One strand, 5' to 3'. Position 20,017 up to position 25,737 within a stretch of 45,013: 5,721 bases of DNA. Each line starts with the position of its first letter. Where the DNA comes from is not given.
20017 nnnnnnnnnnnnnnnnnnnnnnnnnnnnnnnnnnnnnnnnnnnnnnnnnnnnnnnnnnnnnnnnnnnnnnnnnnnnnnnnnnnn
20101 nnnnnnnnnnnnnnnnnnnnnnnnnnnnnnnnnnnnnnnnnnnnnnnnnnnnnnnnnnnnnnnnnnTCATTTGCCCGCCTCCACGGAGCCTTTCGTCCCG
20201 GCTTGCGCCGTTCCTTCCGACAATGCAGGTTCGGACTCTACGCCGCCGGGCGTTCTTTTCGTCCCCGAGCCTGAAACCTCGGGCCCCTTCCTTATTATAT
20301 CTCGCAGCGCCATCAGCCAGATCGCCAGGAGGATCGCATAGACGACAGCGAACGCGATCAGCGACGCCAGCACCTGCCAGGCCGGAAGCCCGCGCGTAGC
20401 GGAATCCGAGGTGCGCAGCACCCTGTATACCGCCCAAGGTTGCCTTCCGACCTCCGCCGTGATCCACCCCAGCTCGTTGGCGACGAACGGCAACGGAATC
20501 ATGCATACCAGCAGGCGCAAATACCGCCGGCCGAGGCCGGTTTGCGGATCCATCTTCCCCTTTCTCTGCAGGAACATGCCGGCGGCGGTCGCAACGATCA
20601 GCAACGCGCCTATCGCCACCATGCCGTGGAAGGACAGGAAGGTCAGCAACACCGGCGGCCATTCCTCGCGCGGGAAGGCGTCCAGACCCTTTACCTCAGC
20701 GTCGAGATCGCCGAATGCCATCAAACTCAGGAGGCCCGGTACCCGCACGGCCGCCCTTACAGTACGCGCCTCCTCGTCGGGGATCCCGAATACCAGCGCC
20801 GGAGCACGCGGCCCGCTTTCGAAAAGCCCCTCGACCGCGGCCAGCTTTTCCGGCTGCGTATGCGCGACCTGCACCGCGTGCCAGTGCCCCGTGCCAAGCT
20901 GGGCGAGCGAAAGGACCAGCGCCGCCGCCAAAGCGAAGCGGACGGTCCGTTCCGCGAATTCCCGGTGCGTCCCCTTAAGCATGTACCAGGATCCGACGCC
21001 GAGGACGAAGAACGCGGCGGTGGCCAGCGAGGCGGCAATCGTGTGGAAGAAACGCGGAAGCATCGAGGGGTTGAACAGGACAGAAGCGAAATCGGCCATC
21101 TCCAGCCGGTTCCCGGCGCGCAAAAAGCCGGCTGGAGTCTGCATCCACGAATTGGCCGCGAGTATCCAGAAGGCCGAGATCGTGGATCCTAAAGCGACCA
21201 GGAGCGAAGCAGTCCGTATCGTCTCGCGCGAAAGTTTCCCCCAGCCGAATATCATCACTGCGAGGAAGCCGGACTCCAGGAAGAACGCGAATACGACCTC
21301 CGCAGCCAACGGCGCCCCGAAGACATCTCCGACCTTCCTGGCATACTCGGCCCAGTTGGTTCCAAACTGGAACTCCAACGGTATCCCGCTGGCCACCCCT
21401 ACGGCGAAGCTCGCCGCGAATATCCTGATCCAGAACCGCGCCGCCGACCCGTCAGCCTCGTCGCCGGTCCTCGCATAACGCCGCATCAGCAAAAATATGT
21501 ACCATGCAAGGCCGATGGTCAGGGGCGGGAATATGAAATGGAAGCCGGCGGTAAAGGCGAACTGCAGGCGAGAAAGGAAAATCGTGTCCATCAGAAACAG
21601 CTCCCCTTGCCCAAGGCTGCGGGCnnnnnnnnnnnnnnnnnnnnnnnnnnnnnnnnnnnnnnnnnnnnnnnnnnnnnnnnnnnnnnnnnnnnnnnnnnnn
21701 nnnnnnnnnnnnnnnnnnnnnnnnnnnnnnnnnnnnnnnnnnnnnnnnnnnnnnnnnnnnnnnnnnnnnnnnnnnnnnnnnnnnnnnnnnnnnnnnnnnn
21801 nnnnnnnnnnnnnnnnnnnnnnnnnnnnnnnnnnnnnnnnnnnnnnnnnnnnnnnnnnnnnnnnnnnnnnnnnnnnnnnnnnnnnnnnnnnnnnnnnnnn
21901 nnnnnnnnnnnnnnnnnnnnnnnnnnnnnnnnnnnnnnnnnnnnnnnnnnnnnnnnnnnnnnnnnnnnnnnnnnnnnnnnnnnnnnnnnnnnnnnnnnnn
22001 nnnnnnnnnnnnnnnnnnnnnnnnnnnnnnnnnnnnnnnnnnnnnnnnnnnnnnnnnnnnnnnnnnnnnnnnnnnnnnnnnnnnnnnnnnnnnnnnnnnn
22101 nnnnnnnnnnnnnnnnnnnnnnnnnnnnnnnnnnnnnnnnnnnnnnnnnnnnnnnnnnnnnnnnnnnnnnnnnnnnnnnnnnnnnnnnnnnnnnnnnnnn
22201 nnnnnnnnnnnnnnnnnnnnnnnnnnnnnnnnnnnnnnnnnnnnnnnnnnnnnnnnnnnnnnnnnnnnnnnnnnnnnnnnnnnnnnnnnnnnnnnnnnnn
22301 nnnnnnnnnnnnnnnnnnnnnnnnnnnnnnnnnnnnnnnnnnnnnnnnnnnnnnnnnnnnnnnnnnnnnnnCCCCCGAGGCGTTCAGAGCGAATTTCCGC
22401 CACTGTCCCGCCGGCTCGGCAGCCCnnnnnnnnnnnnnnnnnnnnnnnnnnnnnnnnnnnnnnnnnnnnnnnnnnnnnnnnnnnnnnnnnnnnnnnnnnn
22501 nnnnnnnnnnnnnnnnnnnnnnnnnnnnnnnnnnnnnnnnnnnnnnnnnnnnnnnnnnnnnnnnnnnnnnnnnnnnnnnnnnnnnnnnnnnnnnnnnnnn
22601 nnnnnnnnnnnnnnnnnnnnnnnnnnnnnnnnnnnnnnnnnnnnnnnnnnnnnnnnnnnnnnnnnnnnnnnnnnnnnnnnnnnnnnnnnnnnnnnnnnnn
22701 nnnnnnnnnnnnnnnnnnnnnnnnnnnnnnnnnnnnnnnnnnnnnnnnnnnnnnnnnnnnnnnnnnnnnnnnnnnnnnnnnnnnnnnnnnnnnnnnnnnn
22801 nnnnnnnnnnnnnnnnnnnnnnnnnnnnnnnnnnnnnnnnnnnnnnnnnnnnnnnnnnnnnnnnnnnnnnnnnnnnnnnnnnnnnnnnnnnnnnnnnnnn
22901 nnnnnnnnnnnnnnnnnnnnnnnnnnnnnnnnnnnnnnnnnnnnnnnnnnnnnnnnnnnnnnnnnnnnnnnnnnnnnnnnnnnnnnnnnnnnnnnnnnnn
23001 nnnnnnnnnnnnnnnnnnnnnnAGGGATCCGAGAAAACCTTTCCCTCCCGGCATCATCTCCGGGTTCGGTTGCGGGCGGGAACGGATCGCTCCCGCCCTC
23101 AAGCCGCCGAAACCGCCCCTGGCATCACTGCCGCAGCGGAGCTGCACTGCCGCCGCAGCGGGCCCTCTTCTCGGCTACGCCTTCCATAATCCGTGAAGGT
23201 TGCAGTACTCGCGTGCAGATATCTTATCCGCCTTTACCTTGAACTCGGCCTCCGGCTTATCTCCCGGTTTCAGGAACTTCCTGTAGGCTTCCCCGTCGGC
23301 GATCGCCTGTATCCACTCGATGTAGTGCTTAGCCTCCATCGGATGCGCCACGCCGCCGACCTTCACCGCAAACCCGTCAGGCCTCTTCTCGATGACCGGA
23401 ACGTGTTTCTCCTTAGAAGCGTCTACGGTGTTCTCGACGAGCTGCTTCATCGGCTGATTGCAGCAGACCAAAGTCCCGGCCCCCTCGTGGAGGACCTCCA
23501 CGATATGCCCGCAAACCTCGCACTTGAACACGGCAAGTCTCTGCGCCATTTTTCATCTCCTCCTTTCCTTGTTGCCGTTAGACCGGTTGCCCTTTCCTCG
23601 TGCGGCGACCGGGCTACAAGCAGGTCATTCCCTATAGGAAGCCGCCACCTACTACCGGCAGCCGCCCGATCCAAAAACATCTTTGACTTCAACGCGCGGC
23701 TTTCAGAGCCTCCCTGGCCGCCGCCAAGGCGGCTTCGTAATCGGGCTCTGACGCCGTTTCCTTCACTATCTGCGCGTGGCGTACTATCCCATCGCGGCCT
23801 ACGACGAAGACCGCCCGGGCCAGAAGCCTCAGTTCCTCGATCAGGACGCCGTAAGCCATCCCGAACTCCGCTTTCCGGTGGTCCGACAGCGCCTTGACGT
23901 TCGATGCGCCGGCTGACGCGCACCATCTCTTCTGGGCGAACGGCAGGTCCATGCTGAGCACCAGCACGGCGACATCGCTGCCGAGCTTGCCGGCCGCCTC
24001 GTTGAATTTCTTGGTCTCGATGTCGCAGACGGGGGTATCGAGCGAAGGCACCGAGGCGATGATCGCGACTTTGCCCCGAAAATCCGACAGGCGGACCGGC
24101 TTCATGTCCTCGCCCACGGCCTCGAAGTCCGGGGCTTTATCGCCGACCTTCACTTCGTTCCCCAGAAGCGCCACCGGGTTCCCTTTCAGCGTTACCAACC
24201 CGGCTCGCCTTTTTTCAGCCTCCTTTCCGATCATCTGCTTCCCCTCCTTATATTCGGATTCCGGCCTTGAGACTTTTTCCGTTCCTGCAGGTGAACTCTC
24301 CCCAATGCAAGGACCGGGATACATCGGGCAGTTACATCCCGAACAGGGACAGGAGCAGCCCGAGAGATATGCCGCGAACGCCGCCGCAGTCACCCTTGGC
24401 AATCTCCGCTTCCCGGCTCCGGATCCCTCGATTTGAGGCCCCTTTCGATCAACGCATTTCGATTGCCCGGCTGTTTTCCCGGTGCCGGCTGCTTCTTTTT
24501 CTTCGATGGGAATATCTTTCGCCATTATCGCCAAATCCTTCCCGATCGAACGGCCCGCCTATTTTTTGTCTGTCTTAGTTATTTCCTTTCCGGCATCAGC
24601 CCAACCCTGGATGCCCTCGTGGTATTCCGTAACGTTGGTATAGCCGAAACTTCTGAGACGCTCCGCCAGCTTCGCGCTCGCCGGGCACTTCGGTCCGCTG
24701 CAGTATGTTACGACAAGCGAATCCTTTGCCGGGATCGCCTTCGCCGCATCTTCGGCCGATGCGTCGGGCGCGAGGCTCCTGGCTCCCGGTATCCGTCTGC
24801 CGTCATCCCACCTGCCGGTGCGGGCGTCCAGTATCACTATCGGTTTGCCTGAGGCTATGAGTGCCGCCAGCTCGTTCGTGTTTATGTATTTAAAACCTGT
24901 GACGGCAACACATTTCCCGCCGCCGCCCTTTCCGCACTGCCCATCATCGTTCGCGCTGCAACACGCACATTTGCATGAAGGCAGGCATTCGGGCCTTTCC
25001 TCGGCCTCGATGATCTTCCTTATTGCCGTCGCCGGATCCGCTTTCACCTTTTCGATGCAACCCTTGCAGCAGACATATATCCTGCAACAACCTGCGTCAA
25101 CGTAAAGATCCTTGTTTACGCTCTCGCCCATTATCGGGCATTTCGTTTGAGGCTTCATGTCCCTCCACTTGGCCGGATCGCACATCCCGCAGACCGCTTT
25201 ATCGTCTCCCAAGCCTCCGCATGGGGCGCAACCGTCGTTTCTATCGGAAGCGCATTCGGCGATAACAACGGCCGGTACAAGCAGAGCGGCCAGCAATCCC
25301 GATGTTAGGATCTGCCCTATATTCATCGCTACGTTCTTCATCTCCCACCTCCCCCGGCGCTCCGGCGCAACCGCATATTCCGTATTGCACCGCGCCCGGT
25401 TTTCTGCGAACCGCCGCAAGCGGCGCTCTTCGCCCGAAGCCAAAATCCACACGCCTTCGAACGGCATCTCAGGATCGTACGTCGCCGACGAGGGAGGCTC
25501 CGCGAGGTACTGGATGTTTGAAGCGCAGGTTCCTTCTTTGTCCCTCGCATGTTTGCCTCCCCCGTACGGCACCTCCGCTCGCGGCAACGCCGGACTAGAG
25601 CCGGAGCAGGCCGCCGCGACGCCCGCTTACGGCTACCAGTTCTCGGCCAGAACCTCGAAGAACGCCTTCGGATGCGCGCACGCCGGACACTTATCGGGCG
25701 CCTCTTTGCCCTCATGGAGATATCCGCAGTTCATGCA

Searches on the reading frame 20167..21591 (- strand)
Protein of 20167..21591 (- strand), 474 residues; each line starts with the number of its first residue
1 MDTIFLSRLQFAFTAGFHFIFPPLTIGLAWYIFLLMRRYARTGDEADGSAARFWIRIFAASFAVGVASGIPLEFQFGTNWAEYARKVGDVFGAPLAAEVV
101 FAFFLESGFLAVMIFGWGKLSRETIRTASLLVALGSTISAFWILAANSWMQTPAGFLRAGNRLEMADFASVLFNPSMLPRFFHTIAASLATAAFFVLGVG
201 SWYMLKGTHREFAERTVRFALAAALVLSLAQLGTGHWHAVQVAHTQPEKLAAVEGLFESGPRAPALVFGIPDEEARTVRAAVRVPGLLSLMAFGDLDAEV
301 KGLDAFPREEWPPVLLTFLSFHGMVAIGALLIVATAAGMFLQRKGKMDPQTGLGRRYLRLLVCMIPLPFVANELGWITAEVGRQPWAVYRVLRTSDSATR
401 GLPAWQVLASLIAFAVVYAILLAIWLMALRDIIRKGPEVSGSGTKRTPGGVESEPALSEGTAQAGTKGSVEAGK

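Call 47: search_protein_families(library=pfam, proteins=[window:20167-21591:-], max_evalue=0.00001)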
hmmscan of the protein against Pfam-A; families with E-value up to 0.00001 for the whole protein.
window:20167-21591:- (474 aa): 1 family
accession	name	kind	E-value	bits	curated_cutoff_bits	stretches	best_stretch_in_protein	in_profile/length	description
PF01654.22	Cyt_bd_oxida_I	-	2.8e-162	540.5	26.2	1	6-437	1-418/418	Cytochrome bd terminal oxidase subunit I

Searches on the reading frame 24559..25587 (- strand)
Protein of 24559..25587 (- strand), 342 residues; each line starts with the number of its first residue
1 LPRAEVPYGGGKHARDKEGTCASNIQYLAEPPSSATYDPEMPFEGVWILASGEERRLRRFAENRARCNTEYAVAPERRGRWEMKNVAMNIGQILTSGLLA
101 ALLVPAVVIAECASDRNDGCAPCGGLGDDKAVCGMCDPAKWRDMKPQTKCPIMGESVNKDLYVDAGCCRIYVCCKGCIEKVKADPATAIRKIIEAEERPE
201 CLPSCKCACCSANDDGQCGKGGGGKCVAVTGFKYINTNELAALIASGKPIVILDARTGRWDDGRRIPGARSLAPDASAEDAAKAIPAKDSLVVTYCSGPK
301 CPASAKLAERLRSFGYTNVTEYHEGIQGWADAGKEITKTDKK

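Call 47: search_protein_families(library=pfam, proteins=[window:24559-25587:-], max_evalue=0.00001)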
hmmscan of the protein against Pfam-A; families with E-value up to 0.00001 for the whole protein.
window:24559-25587:- (342 aa): 1 family
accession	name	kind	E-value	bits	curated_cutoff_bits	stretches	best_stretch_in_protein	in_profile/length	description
PF00581.25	Rhodanese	-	2.7e-12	47.4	22.2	1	238-331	3-101/102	Rhodanese-like domain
